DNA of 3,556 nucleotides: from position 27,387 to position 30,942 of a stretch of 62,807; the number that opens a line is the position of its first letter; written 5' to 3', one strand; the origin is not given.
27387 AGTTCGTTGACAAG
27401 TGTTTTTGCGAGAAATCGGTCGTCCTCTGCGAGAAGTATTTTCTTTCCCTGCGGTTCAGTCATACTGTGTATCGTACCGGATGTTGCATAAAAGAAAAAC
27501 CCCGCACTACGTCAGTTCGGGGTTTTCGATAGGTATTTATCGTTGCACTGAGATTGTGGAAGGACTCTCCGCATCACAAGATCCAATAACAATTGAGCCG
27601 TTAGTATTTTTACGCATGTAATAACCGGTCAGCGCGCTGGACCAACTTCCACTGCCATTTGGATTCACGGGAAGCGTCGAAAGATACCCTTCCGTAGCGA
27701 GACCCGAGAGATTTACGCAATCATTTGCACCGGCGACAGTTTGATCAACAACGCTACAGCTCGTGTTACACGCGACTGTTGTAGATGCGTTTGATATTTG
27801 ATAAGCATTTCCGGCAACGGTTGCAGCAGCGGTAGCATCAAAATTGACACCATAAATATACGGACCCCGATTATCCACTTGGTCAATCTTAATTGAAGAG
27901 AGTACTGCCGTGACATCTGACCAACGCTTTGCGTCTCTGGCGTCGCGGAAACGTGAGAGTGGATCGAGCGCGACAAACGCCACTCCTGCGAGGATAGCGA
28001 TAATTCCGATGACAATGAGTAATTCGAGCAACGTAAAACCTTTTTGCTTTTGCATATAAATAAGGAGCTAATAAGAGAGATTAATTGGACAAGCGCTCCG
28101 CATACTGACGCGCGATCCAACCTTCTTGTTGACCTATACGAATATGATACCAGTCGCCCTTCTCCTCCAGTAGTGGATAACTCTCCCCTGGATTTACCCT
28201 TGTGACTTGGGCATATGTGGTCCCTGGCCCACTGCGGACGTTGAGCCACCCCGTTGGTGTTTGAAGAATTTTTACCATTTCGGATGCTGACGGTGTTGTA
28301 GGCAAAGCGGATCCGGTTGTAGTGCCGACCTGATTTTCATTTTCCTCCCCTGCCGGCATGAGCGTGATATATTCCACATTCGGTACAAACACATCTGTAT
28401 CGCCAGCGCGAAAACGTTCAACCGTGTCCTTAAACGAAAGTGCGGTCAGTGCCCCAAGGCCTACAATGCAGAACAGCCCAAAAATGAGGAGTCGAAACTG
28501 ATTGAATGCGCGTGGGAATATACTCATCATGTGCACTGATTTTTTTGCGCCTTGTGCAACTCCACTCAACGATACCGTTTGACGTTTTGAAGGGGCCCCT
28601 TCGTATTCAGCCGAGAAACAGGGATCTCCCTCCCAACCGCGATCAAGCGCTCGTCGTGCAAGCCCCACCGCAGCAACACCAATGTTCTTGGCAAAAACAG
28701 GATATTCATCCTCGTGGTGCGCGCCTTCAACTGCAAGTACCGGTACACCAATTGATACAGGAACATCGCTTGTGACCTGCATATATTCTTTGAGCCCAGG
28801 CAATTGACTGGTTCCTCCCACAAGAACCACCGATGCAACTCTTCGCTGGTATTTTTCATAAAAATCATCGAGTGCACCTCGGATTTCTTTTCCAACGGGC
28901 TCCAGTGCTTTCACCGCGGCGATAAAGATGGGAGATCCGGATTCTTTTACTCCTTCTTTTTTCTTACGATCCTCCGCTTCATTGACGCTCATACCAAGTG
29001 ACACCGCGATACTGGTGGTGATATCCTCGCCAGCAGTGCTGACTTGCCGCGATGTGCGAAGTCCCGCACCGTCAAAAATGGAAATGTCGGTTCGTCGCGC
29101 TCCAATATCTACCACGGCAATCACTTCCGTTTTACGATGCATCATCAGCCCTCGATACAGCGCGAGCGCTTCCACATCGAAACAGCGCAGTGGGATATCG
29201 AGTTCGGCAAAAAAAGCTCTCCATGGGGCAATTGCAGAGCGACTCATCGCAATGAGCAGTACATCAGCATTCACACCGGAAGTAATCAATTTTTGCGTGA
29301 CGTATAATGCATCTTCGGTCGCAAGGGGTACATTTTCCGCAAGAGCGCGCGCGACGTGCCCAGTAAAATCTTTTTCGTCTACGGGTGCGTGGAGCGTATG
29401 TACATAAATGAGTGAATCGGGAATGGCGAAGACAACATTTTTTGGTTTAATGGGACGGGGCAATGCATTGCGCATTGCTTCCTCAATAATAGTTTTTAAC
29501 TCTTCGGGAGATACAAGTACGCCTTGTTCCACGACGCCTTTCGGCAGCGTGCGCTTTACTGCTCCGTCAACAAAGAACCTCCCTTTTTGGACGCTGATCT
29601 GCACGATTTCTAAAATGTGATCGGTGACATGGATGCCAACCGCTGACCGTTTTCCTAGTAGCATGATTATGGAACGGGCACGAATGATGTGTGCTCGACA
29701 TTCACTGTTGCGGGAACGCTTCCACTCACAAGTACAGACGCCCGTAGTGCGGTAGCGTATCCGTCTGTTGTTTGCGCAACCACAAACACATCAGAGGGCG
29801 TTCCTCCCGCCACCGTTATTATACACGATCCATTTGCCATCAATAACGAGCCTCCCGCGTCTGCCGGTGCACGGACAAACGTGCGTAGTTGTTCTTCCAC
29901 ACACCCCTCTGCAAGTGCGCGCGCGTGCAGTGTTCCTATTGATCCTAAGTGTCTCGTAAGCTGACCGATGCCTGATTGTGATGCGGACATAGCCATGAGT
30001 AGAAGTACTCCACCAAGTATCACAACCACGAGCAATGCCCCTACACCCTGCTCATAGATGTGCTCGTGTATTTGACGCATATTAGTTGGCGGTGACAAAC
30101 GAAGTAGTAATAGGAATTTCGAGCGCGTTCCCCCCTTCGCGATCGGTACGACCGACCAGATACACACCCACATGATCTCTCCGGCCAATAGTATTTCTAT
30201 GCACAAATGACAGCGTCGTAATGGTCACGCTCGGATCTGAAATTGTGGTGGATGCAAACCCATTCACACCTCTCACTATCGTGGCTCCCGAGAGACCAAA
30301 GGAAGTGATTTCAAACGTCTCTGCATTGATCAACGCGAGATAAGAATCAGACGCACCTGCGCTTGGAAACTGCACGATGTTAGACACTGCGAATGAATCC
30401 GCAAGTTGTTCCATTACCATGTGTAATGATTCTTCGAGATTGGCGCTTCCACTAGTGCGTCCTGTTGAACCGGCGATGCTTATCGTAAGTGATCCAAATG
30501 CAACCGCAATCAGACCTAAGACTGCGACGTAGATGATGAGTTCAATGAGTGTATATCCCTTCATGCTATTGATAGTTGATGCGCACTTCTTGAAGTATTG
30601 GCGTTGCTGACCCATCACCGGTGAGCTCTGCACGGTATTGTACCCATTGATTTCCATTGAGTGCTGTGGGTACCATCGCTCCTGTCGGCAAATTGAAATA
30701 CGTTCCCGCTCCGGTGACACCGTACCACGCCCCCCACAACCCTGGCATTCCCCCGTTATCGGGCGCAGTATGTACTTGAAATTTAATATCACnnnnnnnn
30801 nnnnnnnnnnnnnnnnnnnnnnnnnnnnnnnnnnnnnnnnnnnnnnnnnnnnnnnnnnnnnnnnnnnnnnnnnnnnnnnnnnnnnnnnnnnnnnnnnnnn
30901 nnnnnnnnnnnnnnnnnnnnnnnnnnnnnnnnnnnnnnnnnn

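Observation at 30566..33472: Giant 968-aa prepilin-like protein carrying a perfectly identical 670-bp internal duplication and Asp-box modules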

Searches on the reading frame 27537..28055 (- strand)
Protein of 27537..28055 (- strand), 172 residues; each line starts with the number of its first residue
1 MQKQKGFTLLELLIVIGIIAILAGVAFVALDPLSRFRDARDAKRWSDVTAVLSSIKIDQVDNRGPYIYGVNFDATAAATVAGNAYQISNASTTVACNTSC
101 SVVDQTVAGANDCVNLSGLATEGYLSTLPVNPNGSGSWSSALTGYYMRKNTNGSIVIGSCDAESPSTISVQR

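Call 77: search_protein_families(library=ncbifam, proteins=[window:27537-28055:-], max_evalue=1)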
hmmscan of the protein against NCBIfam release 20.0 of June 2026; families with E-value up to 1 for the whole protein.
window:27537-28055:- (172 aa): 15 families
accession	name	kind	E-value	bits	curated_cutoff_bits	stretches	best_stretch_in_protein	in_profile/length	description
TIGR02532.1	IV_pilin_GFxxxE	domain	6e-08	32.2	16.3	1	4-26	1-23/24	prepilin-type N-terminal cleavage/methylation domain-containing protein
NF007862.0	PRK10574.1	equivalog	6e-07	29.7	138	1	1-28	1-28/145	prepilin peptidase-dependent pilin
TIGR01708.2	typeII_sec_gspH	equivalog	7.3e-07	29.3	80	1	4-33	1-30/169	type II secretion system minor pseudopilin GspH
TIGR01710.1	typeII_sec_gspG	equivalog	4.1e-05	23.6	88.85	1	5-62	1-56/134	type II secretion system major pseudopilin GspG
NF007800.0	PRK10506.1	equivalog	0.0004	20.2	158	1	1-25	5-29/163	prepilin peptidase-dependent protein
NF041013.1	T4P_ComGE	equivalog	0.00058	19.9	49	1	2-30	1-29/83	competence type IV pilus minor pilin ComGE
NF040999.1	pilin_ComGC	equivalog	0.00081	19.5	75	1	4-22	1-19/84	competence type IV pilus major pilin ComGC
NF041775.1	typeIV_PilA_Myxo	equivalog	0.0013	18.7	400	1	3-27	9-33/214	type IV pilin protein PilA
TIGR01711.1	gspJ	equivalog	0.0041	16.9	64.85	1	5-36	1-32/192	type II secretion system minor pseudopilin GspJ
TIGR02596.1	TIGR02596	subfamily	0.0083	16.2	70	1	7-28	1-22/196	Verru_Chthon cassette protein D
NF040982.1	ComGD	equivalog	0.012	16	70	1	4-28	1-25/139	competence type IV pilus minor pilin ComGD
TIGR01707.1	gspI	equivalog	0.13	12.7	44.35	1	6-23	1-18/101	type II secretion system minor pseudopilin GspI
NF007968.0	PRK10692.1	equivalog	0.15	12.6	108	1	1-36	1-36/91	stress-induced protein YchH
NF041002.1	pilin_ComGF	equivalog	0.16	12.2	80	1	4-27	1-24/139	competence type IV pilus minor pilin ComGF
NF007848.0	PRK10557.1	equivalog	0.18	11.1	120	1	2-23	8-29/192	prepilin peptidase-dependent protein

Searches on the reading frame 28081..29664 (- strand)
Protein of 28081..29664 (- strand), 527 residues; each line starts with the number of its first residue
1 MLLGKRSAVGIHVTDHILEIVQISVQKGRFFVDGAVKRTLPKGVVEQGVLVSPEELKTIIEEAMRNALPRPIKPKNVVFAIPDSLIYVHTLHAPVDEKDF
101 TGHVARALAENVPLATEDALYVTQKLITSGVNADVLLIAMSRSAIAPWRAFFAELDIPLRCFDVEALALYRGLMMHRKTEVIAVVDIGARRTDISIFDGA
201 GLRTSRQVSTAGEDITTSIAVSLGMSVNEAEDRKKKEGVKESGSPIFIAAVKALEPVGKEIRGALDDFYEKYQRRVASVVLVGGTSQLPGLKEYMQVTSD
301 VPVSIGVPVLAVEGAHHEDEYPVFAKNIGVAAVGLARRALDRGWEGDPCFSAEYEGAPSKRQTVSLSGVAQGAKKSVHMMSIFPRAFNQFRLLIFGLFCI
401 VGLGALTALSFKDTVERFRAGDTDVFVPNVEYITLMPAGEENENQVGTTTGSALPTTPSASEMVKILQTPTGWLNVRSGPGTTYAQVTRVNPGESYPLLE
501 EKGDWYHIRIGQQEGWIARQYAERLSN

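Call 9: search_protein_families(library=pfam, proteins=[window:28081-29664:-], max_evalue=0.01)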
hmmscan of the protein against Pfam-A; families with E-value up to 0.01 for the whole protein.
window:28081-29664:- (527 aa): 8 families
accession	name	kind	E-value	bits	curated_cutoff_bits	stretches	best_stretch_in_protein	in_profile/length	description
PF11104.14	PilM_2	-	7.2e-24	84.8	27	1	10-338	1-338/340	Type IV pilus assembly protein PilM;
PF14450.12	FtsA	-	1.5e-14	54.8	31.8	1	183-312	1-114/127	Cell division protein FtsA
PF08239.17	SH3_3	-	4.2e-12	46.5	27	1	474-521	3-52/54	Bacterial SH3 domain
PF06347.19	SH3_4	-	8.8e-08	32.2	24.1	1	474-519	5-51/56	Bacterial SH3 domain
PF06723.19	MreB_Mbl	-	7.3e-06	25.5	27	0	182-220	147-185/327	MreB/Mbl protein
PF08841.16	DDR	-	5.7e-05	22.7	24.6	1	153-236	105-190/328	Diol dehydratase reactivase ATPase-like domain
PF00022.25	Actin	-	0.0024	17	27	0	181-226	143-190/410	Actin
PF00012.26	HSP70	-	0.0093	14.7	20.6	0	164-198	170-204/599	Hsp70 protein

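Call 10: search_protein_families(library=ncbifam, proteins=[window:28081-29664:-], max_evalue=0.01)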
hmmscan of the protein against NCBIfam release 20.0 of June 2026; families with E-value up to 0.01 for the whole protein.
window:28081-29664:- (527 aa): 10 families
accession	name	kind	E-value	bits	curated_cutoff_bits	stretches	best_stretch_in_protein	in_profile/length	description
TIGR01175.1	pilM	subfamily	5.3e-26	91.4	133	1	5-338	2-346/348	type IV pilus assembly protein PilM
NF045709.1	Amuc_1101_fam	equivalog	4.1e-13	49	650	1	76-316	71-325/608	Amuc_1101 family PilM-like pilus complex protein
TIGR01174.1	ftsA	equivalog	5.2e-13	48.8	175.85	2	182-239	198-255/371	cell division protein FtsA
NF011660.0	PRK15080.1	equivalog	2.5e-10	40.1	182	1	183-303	144-255/277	ethanolamine utilization protein EutJ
NF007009.0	PRK09472.1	equivalog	3.8e-10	39.4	409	1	181-239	205-263/420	cell division protein FtsA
TIGR02529.1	EutJ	subfamily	6.9e-09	35.5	152.1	1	183-301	111-220/239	ethanolamine utilization protein EutJ family protein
TIGR04211.1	SH3_and_anchor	equivalog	8.6e-07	28.7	65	1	474-522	8-58/198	TIGR04211 family SH3 domain-containing protein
NF010539.0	PRK13927.1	subfamily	0.0012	17.8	293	0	181-229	152-200/339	rod shape-determining protein MreB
TIGR04491.1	reactive_PduG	equivalog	0.0032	15.9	400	1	153-235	377-461/599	diol dehydratase reactivase subunit alpha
NF040678.1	EntFM_CwpFM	equivalog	0.0062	15.6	720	1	473-521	140-188/430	enterotoxin EntFM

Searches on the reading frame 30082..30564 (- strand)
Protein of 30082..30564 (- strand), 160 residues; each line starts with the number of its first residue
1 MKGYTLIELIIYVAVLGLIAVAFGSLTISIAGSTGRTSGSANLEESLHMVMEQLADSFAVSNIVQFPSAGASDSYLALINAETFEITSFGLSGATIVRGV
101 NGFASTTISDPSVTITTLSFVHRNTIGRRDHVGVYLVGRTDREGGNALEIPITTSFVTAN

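Call 77: search_protein_families(library=ncbifam, proteins=[window:30082-30564:-], max_evalue=1)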
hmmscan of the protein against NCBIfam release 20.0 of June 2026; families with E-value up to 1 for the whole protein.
window:30082-30564:- (160 aa): 6 families
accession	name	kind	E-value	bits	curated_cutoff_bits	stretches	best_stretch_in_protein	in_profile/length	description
TIGR02532.1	IV_pilin_GFxxxE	domain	0.0028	17.5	16.3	1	2-22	2-22/24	prepilin-type N-terminal cleavage/methylation domain-containing protein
NF041002.1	pilin_ComGF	equivalog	0.0052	17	80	1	2-59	2-57/139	competence type IV pilus minor pilin ComGF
TIGR01710.1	typeII_sec_gspG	equivalog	0.017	15.1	88.85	1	2-40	1-39/134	type II secretion system major pseudopilin GspG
TIGR01708.2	typeII_sec_gspH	equivalog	0.13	12.2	80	1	2-36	2-33/169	type II secretion system minor pseudopilin GspH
NF041775.1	typeIV_PilA_Myxo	equivalog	0.16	11.9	400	1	2-21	11-30/214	type IV pilin protein PilA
NF047828.1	T3SSXpsI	equivalog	0.19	11.8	150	1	2-34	2-31/132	type II secretion system protein XpsI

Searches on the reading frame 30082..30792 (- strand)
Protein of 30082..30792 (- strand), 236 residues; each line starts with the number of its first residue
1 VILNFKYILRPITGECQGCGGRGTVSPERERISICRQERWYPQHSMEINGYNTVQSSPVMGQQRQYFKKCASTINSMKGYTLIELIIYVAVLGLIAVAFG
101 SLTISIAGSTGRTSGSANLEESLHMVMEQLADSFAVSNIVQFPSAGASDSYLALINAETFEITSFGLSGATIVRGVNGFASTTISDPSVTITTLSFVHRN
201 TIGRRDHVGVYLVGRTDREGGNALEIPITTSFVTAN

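Call 9: search_protein_families(library=pfam, proteins=[window:30082-30792:-], max_evalue=0.01)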
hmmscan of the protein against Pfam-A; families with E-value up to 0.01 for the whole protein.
window:30082-30792:- (236 aa): 1 family
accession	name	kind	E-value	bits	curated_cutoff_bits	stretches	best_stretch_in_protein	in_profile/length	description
PF07963.17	N_methyl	-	5.3e-05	23.1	21.2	1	76-98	3-25/27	Prokaryotic N-terminal methylation motif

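Call 10: search_protein_families(library=ncbifam, proteins=[window:30082-30792:-], max_evalue=0.01)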
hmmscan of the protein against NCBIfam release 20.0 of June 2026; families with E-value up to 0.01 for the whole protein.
window:30082-30792:- (236 aa): 1 family
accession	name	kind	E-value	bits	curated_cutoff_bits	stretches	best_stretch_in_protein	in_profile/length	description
TIGR02532.1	IV_pilin_GFxxxE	domain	0.0054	16.5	16.3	0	78-98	2-22/24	prepilin-type N-terminal cleavage/methylation domain-containing protein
